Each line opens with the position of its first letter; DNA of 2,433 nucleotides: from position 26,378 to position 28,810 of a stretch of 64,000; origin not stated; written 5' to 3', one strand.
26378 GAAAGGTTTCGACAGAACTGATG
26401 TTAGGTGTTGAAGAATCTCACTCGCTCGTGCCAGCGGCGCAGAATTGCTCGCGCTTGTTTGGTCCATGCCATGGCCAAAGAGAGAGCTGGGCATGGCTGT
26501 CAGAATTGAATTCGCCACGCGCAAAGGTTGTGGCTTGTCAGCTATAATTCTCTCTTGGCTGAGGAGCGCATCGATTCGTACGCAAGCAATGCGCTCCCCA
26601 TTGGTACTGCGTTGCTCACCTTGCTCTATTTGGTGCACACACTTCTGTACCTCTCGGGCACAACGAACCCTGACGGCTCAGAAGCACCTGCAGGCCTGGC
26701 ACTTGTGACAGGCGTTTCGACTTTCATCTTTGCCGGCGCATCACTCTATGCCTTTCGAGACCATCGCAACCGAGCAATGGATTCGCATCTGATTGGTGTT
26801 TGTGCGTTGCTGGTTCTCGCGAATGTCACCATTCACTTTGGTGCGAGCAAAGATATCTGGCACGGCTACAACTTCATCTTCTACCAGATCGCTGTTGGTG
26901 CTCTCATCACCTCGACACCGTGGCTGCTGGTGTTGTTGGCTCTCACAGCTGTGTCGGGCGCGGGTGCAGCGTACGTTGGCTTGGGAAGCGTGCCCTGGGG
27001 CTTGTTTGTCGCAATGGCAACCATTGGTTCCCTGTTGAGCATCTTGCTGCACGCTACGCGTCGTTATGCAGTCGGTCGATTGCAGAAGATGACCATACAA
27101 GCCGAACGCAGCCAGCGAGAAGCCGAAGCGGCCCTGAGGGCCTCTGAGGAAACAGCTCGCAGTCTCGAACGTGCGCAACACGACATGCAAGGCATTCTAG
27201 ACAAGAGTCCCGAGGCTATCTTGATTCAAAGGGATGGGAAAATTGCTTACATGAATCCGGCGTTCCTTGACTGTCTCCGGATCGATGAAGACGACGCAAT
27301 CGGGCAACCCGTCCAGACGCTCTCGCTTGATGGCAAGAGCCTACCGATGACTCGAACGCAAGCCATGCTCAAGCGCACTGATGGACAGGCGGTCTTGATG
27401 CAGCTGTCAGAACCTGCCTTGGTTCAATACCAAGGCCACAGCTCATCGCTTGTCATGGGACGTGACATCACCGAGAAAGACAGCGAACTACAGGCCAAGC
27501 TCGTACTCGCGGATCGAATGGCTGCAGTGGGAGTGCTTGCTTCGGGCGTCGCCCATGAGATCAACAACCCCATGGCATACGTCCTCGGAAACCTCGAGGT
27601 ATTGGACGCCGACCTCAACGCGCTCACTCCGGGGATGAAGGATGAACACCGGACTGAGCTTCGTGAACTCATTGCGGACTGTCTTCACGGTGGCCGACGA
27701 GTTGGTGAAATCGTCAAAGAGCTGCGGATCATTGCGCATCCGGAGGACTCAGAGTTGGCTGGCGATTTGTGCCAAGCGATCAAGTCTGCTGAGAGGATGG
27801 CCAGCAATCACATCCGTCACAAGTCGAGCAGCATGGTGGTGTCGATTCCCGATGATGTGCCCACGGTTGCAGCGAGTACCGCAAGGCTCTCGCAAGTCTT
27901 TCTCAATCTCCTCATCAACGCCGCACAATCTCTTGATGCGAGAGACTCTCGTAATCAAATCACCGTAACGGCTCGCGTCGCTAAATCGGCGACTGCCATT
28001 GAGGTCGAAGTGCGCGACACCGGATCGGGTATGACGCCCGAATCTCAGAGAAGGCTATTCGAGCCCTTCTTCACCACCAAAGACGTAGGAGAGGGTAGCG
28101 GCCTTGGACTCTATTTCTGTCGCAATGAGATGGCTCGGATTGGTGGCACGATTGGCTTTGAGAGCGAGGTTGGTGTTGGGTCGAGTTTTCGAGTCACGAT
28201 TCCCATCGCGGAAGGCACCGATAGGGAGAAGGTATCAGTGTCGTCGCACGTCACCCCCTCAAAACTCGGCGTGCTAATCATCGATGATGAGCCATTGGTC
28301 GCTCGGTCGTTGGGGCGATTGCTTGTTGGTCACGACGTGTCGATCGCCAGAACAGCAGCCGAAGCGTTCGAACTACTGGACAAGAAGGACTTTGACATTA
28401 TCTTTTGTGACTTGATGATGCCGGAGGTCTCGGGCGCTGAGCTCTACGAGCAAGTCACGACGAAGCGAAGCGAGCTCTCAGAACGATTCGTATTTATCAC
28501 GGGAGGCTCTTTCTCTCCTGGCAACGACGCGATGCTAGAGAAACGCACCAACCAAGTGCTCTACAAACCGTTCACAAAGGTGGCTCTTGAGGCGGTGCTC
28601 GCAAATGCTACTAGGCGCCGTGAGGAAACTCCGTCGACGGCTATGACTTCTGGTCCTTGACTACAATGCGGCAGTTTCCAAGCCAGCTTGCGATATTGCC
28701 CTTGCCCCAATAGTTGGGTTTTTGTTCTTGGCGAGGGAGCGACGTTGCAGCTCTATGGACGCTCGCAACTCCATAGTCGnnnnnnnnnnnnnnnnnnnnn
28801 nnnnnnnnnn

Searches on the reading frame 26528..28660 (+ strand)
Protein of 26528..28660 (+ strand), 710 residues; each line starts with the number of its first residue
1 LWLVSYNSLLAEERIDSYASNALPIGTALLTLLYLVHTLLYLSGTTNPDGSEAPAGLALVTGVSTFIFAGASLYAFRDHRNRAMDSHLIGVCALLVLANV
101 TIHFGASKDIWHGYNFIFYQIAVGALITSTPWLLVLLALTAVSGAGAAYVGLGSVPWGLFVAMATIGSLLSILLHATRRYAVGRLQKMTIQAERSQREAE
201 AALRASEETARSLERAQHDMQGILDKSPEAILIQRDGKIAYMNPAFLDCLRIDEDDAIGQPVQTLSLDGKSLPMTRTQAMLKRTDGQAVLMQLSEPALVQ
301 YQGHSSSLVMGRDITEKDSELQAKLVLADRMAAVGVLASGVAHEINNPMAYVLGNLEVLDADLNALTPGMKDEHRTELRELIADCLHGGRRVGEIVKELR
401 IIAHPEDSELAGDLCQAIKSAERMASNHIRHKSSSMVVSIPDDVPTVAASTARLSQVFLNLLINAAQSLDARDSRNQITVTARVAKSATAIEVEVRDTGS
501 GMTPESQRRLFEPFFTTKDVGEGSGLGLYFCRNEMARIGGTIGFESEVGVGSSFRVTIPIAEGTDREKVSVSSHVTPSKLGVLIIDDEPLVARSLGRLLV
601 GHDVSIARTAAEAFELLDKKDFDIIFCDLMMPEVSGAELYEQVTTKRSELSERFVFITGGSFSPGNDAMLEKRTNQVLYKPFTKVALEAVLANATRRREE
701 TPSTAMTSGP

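Call 17: search_protein_families(library=pfam, proteins=[window:26528-28660:+], max_evalue=0.01)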
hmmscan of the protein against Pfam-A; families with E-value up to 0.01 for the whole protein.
window:26528-28660:+ (710 aa): 9 families
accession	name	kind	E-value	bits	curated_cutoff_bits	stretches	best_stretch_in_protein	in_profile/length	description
PF02518.31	HATPase_c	-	1.4e-22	80.7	26.4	1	452-561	4-110/111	Histidine kinase-, DNA gyrase B-, and HSP90-like ATPase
PF00072.30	Response_reg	-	7.7e-16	58.7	30.2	1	582-690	1-109/111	Response regulator receiver domain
PF00512.31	HisKA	-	4.8e-07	30.2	26.9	1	337-403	5-61/66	His Kinase A (phospho-acceptor) domain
PF00989.32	PAS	-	0.00025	21.4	22.6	1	219-267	2-51/113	PAS fold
PF08448.16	PAS_4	-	0.00077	20.1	23.1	1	224-265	1-43/110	PAS fold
PF13426.13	PAS_9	-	0.0017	19.1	27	1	228-269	1-41/103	PAS domain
PF13188.13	PAS_8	-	0.0021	18.4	21.8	1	221-257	4-38/65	PAS domain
PF13581.12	HATPase_c_2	-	0.0054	17.2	27.4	0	472-533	48-107/127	Histidine kinase-like ATPase domain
PF14501.12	HATPase_c_5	-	0.0087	16.4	22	0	454-547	6-91/102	GHKL domain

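Call 99: search_protein_families(library=padloc, proteins=[window:26528-28660:+], max_evalue=0.001)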
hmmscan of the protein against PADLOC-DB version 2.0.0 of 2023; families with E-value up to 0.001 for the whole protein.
window:26528-28660:+ (710 aa): 0 families
